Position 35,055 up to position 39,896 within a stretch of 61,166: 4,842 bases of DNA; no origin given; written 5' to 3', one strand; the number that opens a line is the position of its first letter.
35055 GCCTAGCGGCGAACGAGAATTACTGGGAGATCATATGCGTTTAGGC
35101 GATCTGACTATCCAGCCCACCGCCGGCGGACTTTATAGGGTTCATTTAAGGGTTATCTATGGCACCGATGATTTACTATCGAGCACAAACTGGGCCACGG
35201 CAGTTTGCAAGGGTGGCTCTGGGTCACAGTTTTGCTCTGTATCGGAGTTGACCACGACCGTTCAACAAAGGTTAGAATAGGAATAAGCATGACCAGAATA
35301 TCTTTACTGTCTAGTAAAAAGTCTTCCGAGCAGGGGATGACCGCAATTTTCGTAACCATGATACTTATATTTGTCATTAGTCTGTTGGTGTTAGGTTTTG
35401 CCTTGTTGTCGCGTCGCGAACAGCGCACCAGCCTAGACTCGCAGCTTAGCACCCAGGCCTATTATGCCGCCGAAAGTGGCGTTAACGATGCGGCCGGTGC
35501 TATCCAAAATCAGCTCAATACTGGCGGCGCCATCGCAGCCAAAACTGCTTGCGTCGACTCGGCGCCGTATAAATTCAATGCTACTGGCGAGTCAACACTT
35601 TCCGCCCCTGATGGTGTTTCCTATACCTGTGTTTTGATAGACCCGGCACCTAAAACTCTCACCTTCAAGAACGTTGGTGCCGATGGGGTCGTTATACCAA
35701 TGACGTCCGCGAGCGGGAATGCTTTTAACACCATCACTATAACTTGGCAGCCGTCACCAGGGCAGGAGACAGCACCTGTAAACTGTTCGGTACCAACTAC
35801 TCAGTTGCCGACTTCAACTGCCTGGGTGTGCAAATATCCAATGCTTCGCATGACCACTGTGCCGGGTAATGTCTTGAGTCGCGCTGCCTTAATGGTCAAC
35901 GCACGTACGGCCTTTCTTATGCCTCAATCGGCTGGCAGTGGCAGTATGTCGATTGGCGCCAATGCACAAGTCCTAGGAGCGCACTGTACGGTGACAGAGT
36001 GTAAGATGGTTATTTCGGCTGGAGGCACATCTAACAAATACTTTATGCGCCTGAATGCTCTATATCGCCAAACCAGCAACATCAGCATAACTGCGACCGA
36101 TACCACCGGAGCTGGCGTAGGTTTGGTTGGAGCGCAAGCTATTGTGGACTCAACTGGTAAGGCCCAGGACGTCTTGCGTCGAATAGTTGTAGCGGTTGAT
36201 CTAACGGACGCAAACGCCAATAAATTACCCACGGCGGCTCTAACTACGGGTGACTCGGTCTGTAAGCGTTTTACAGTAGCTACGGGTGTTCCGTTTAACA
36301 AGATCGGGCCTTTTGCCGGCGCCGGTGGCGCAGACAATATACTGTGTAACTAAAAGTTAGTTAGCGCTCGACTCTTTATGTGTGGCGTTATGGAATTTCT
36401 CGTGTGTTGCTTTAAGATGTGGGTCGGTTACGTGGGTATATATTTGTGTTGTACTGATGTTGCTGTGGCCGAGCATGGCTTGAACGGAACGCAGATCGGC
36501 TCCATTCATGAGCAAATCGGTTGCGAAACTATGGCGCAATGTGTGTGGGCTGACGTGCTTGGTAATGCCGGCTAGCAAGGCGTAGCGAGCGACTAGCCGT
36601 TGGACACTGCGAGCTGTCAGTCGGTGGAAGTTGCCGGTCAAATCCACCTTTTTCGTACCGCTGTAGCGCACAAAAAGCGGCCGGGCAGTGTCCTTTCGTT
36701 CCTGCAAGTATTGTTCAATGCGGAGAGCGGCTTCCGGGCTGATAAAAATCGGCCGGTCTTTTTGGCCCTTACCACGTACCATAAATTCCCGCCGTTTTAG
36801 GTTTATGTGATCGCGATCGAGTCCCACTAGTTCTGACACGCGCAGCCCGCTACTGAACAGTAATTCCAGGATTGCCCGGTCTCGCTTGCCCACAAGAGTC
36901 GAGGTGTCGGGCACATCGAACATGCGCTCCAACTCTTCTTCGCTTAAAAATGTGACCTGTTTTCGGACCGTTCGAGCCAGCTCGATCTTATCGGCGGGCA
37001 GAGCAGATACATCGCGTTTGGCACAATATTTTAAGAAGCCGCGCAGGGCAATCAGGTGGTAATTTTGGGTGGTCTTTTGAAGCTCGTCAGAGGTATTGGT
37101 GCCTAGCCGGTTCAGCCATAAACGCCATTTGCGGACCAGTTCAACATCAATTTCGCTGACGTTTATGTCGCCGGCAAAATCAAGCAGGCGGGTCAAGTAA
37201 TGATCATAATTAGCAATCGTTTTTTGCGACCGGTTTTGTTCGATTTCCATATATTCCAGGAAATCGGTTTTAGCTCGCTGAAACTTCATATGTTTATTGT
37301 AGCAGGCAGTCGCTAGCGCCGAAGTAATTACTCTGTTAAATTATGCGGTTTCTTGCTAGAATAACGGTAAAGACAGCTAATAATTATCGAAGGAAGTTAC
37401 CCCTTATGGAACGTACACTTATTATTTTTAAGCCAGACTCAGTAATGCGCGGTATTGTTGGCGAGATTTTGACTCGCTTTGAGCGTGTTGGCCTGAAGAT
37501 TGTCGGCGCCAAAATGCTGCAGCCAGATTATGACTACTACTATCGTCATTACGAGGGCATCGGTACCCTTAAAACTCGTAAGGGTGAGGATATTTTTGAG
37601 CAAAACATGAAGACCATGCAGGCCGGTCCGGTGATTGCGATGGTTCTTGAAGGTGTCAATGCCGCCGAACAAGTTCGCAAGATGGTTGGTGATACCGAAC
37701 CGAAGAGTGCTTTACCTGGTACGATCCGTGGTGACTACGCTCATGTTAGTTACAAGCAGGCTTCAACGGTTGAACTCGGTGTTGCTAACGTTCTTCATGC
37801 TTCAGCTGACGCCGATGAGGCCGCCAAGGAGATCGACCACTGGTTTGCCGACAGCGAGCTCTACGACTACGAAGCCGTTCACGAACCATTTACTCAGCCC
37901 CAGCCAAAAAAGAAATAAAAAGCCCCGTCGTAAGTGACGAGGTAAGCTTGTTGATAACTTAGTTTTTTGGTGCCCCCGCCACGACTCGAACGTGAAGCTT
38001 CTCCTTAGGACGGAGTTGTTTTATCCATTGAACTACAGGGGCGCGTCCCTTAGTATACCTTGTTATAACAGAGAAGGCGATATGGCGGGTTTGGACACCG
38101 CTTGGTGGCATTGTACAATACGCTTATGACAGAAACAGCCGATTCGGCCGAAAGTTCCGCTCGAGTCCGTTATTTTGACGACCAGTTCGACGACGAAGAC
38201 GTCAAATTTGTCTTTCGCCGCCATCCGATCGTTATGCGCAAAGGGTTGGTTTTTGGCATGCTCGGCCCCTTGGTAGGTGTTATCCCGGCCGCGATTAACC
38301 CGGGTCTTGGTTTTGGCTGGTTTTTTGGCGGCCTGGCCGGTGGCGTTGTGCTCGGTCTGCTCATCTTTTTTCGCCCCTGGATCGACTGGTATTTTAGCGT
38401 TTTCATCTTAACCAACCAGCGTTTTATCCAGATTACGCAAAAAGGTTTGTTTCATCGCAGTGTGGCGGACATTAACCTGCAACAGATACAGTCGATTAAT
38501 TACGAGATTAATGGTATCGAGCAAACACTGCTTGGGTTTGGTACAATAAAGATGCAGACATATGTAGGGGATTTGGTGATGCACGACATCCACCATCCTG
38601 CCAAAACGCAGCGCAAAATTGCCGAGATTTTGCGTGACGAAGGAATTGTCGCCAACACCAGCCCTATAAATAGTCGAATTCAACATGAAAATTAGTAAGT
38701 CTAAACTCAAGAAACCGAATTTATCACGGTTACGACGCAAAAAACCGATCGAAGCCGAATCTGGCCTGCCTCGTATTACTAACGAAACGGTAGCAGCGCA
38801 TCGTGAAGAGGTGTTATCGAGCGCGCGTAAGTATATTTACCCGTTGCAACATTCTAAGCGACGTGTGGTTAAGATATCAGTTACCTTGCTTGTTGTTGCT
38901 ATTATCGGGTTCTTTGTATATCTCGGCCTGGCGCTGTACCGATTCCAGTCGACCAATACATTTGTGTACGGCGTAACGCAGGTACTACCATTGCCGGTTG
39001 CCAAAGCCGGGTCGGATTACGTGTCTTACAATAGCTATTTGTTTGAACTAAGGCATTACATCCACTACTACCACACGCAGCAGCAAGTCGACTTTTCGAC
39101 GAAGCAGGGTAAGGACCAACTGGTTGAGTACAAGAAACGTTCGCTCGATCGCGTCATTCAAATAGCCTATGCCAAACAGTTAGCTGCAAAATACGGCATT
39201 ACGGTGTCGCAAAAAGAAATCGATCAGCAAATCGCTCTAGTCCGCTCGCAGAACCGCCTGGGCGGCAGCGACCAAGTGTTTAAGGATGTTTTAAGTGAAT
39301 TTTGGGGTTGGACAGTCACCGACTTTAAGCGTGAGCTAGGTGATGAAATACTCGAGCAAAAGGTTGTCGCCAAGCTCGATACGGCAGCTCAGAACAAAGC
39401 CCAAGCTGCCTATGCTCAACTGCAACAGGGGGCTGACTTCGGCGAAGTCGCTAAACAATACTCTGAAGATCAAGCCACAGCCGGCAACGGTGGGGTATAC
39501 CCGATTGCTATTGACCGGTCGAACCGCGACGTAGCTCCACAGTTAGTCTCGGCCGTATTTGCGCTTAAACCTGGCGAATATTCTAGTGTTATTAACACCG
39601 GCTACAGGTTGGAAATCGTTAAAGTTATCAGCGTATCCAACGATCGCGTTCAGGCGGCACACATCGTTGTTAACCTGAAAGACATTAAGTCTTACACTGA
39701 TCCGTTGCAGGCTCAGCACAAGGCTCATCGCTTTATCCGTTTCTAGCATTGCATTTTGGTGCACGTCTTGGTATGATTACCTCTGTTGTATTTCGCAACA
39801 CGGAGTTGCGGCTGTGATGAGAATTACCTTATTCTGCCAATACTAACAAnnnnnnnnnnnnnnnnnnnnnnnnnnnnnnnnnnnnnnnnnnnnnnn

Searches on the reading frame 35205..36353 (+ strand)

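Call 75: search_protein_families(library=pfam, proteins=[window:35205-36353:+], max_evalue=0.0001)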
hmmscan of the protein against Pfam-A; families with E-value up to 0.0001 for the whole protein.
window:35205-36353:+ (382 aa): 1 family
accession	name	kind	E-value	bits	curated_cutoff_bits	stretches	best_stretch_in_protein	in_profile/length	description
PF14341.11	PilX_N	-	2.5e-07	31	25.5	1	43-94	1-51/51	PilX N-terminal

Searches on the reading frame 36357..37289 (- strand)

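Call 75: search_protein_families(library=pfam, proteins=[window:36357-37289:-], max_evalue=0.0001)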
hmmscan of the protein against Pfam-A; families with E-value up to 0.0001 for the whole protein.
window:36357-37289:- (310 aa): 4 families
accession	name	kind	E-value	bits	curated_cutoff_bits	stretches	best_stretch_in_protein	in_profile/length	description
PF00589.27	Phage_integrase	-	1.2e-42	146.1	27.1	1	114-289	2-170/172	Phage integrase family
PF02899.23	Phage_int_SAM_1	-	1.3e-11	45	22.3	1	9-91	3-81/83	Phage integrase, N-terminal SAM-like domain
PF13102.12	Phage_int_SAM_5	-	2.3e-09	37.9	22.3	1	13-94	9-87/98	Phage integrase SAM-like domain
PF13495.12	Phage_int_SAM_4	-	3.8e-05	24.4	27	0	9-94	4-83/85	Phage integrase, N-terminal SAM-like domain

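Call 79: search_protein_families(library=ncbifam, proteins=[window:36357-37289:-], max_evalue=0.00001)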
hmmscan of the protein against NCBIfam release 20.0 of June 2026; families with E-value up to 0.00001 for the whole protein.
window:36357-37289:- (310 aa): 11 families
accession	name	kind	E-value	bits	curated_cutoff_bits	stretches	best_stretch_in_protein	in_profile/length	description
TIGR02224.1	recomb_XerC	equivalog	1.3e-74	251.2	335.15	1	9-302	2-292/295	tyrosine recombinase XerC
TIGR02225.1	recomb_XerD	equivalog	1.8e-73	247.4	329.6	1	9-301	2-288/290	site-specific tyrosine recombinase XerD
NF001399.0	PRK00283.1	subfamily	4.9e-71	239.4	279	1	8-301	10-297/300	tyrosine recombinase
NF040815.2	recomb_XerA_Arch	equivalog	7.1e-67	225.7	220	1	9-294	2-261/263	site-specific tyrosine recombinase/integron integrase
NF002331.0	PRK01287.1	subfamily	2.1e-58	198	371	1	8-307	31-332/365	site-specific tyrosine recombinase XerC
TIGR02249.1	integrase_gron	subfamily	1.6e-39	136.2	265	2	221-292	234-305/315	integron integrase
NF003462.0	PRK05084.1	equivalog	1.5e-34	119.3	267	1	135-299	195-356/360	tyrosine recombinase XerS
NF011946.0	PRK15417.1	equivalog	1.2e-22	80.5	435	1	222-289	250-317/337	integron integrase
NF007371.0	PRK09871.1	subfamily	1.2e-12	47.7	222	1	113-291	5-178/198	tyrosine-type DNA invertase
NF007370.0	PRK09870.1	subfamily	5.9e-12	45.6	221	1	109-287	7-179/200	tyrosine-type DNA invertase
NF040693.1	recomb_GmtY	equivalog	1e-05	25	340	0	205-291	353-436/441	gamma-mobile-trio recombinase GmtY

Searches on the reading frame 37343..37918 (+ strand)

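Call 76: search_protein_families(library=pfam, proteins=[window:37343-37918:+], max_evalue=0.0001)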
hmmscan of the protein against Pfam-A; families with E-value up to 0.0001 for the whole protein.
window:37343-37918:+ (191 aa): 1 family
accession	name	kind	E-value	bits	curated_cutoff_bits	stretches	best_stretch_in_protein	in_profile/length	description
PF00334.24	NDK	-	5.4e-38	130.4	27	1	23-172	1-134/135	Nucleoside diphosphate kinase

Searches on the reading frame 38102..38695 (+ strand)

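Call 76: search_protein_families(library=pfam, proteins=[window:38102-38695:+], max_evalue=0.0001)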
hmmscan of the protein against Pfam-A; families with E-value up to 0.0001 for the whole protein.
window:38102-38695:+ (197 aa): 1 family
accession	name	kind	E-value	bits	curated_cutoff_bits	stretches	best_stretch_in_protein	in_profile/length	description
PF03703.20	bPH_2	-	6.7e-06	26.7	22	1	96-172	1-77/78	Bacterial PH domain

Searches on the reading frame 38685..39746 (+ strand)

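Call 76: search_protein_families(library=pfam, proteins=[window:38685-39746:+], max_evalue=0.0001)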
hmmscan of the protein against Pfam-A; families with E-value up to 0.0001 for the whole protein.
window:38685-39746:+ (353 aa): 5 families
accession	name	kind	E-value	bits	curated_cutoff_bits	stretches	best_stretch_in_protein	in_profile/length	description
PF00639.27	Rotamase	-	9.5e-16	59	21.7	1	229-315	12-96/97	PPIC-type PPIASE domain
PF13616.12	Rotamase_3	-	5.9e-15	56.3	22.5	1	229-316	30-114/116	PPIC-type PPIASE domain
PF13624.11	SurA_N_3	-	4.9e-13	49.7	27.2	1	64-227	12-161/162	SurA-like N-terminal domain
PF13145.12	Rotamase_2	-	6.8e-10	40.2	27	1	227-320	24-111/121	PPIC-type PPIASE domain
PF13623.11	SurA_N_2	-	3.4e-05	24.2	28.5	1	78-185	15-121/145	SurA-like N-terminal domain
